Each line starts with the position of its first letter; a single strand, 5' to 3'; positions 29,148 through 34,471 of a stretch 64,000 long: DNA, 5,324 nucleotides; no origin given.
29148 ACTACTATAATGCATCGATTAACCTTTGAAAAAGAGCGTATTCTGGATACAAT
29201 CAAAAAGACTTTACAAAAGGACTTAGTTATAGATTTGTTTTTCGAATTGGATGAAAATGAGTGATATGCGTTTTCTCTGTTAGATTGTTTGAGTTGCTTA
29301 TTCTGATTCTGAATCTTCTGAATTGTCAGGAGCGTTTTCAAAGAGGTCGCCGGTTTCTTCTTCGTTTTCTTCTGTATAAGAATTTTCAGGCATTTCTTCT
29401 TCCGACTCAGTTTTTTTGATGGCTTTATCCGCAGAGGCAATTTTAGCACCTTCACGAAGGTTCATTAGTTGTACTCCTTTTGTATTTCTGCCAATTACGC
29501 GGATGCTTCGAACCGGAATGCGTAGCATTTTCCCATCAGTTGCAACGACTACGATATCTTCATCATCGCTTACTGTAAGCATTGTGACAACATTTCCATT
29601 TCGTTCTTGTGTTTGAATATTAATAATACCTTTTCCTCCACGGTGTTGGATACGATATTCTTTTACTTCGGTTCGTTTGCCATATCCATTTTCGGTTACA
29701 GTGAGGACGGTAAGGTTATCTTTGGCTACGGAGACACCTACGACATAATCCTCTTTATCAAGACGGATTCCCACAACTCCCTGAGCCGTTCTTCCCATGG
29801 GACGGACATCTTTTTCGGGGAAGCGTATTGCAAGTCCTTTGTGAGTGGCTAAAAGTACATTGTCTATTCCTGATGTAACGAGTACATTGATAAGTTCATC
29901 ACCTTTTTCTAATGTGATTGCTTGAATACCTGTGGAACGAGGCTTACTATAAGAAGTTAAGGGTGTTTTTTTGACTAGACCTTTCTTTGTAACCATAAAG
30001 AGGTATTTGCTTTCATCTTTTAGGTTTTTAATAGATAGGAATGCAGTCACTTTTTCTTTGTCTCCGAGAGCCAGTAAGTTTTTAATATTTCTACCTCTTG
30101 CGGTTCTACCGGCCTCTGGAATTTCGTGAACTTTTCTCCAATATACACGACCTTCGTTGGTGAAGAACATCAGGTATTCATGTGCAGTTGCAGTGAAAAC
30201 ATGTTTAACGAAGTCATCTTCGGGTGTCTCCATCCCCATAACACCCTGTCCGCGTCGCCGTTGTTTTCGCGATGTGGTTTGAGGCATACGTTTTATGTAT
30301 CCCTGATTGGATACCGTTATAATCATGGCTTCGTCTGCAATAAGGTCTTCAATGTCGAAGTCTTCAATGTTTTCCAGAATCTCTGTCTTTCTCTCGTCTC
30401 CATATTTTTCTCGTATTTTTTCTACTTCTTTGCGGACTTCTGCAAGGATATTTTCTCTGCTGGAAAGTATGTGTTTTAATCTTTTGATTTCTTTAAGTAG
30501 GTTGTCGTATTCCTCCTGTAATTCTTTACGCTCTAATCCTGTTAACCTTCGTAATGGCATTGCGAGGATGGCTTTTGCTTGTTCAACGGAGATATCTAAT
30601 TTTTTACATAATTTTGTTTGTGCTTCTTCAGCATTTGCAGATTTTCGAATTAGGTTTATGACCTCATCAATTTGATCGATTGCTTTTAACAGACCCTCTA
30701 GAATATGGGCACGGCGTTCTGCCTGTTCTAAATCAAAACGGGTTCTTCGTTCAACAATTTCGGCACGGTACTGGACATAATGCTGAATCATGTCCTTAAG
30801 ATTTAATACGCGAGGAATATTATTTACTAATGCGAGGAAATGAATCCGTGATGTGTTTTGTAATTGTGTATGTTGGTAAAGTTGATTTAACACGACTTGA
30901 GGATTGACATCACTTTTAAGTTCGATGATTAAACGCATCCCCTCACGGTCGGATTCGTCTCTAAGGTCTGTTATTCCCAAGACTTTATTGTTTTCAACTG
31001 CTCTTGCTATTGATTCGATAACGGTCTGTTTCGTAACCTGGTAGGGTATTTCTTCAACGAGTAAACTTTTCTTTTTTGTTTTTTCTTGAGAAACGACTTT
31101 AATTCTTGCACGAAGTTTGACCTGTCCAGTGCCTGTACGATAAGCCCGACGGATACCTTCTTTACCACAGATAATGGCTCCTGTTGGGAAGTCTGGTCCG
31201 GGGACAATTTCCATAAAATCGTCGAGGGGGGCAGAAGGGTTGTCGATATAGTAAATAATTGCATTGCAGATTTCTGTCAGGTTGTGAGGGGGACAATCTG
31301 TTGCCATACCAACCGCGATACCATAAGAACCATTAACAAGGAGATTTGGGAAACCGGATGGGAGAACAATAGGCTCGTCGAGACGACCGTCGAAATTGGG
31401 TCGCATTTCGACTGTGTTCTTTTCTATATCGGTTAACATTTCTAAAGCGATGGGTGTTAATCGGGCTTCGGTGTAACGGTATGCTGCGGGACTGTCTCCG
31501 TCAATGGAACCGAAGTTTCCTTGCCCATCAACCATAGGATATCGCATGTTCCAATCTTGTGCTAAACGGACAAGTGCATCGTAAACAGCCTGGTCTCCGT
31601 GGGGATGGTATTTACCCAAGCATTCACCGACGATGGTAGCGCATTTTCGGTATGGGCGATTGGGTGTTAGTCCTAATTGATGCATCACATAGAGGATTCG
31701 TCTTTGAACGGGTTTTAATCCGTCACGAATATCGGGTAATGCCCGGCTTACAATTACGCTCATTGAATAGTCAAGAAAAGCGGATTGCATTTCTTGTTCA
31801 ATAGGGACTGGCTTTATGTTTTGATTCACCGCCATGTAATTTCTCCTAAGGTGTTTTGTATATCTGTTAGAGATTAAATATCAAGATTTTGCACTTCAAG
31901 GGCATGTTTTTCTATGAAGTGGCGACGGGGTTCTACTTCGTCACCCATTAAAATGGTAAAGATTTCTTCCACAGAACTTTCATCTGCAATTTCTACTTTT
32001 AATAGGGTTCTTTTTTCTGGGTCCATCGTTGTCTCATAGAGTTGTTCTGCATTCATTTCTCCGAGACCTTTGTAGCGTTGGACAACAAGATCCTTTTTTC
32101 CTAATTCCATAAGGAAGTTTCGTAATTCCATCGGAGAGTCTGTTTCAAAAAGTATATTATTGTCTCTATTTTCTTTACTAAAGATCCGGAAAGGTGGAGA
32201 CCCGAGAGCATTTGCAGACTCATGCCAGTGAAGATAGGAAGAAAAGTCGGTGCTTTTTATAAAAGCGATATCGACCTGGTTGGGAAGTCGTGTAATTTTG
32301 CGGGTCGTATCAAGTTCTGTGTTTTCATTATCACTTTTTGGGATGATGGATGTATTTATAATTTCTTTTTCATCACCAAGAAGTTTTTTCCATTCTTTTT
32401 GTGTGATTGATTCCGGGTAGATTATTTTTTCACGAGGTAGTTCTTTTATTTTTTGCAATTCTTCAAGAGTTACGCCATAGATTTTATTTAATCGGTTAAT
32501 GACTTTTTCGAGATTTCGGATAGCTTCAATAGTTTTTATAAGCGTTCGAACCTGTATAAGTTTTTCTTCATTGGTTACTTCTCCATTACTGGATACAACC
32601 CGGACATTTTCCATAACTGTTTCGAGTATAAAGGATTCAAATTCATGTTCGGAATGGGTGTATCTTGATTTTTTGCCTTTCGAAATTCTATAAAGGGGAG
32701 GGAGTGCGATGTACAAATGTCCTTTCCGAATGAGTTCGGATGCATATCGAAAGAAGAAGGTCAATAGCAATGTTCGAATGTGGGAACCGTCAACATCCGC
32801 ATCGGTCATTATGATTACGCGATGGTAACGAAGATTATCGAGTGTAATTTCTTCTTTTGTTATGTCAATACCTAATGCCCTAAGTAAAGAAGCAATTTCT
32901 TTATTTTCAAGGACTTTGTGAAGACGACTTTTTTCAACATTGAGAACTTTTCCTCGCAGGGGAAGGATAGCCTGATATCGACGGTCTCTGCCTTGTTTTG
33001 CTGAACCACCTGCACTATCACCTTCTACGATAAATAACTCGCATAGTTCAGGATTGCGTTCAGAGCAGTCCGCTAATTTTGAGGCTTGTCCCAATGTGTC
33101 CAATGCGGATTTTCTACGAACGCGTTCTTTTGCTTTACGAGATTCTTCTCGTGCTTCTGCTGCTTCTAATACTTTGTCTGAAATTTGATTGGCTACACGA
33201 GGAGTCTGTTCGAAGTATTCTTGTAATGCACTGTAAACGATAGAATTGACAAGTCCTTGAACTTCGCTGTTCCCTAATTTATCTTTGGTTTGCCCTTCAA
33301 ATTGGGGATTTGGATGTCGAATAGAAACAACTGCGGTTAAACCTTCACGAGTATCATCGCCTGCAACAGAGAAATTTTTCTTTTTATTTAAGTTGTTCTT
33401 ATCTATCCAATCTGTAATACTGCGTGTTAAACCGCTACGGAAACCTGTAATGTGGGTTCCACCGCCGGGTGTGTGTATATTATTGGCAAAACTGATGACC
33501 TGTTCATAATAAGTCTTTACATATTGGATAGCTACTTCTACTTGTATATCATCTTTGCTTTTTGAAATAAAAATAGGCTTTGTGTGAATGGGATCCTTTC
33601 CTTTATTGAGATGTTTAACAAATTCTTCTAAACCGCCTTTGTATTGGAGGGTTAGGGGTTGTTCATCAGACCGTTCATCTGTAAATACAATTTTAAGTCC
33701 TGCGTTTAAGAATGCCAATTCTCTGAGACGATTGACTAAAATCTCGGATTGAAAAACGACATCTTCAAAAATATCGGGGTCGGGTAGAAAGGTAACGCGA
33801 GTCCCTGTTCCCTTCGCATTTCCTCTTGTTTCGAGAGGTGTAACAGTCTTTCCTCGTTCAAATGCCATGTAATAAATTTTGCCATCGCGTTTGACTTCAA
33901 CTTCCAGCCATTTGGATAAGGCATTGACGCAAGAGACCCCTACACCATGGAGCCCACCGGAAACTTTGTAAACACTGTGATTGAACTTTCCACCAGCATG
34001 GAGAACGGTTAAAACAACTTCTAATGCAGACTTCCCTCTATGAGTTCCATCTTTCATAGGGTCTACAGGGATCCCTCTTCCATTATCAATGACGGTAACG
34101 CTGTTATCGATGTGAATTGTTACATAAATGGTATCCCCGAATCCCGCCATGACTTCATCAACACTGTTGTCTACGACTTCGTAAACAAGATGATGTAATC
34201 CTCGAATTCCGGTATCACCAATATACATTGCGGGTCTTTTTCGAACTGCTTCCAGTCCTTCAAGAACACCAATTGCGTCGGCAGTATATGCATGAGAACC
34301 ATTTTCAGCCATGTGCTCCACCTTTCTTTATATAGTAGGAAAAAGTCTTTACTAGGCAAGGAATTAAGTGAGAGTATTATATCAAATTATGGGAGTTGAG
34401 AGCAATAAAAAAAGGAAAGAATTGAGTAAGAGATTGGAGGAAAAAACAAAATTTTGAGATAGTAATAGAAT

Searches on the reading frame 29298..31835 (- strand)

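Call 70: search_protein_families(library=pfam, proteins=[window:29298-31835:-], max_evalue=0.00001)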
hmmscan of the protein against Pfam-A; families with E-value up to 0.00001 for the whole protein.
window:29298-31835:- (845 aa): 2 families
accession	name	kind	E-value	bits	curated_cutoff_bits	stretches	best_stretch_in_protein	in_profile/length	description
PF00521.26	DNA_topoisoIV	-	4.8e-164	546.8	31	1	31-470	1-430/432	DNA gyrase/topoisomerase IV, subunit A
PF03989.18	DNA_gyraseA_C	-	1.5e-75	248.8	27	6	658-704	1-47/48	DNA gyrase C-terminal domain, beta-propeller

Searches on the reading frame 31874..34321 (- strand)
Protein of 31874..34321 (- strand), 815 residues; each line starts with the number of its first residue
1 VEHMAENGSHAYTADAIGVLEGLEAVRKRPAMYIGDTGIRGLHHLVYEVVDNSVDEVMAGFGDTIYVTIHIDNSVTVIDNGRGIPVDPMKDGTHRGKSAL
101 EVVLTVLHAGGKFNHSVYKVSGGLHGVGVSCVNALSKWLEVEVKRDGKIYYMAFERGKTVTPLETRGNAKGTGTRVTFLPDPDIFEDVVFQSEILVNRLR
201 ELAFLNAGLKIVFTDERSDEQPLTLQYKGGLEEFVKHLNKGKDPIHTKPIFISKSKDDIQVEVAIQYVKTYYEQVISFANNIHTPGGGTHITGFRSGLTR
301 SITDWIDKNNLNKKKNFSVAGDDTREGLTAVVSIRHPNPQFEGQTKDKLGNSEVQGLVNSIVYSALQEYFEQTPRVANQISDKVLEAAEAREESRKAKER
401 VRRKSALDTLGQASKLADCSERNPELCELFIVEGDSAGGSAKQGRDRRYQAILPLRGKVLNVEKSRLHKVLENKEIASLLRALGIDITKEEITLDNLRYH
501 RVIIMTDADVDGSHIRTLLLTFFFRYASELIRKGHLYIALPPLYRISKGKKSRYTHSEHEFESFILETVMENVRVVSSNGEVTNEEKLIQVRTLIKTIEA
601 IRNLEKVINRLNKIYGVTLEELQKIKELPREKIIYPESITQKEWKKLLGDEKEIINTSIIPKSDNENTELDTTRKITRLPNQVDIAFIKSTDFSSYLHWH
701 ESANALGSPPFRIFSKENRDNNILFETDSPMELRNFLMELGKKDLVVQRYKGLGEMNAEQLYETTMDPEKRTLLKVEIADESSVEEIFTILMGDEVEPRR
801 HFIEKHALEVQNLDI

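Call 70: search_protein_families(library=pfam, proteins=[window:31874-34321:-], max_evalue=0.00001)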
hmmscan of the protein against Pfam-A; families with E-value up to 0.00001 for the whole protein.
window:31874-34321:- (815 aa): 4 families
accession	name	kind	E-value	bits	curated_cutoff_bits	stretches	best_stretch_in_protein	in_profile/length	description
PF00204.31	DNA_gyraseB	-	1.7e-60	203.9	27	1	230-399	1-172/173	DNA gyrase B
PF00986.26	DNA_gyraseB_C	-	2.8e-29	101.5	29.8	1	743-804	2-63/63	DNA gyrase B subunit, carboxyl terminus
PF01751.28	Toprim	-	9.3e-21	74.3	23.1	1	428-538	1-93/96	Toprim domain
PF02518.31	HATPase_c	-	3.2e-15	56.9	26.4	1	40-181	4-108/111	Histidine kinase-, DNA gyrase B-, and HSP90-like ATPase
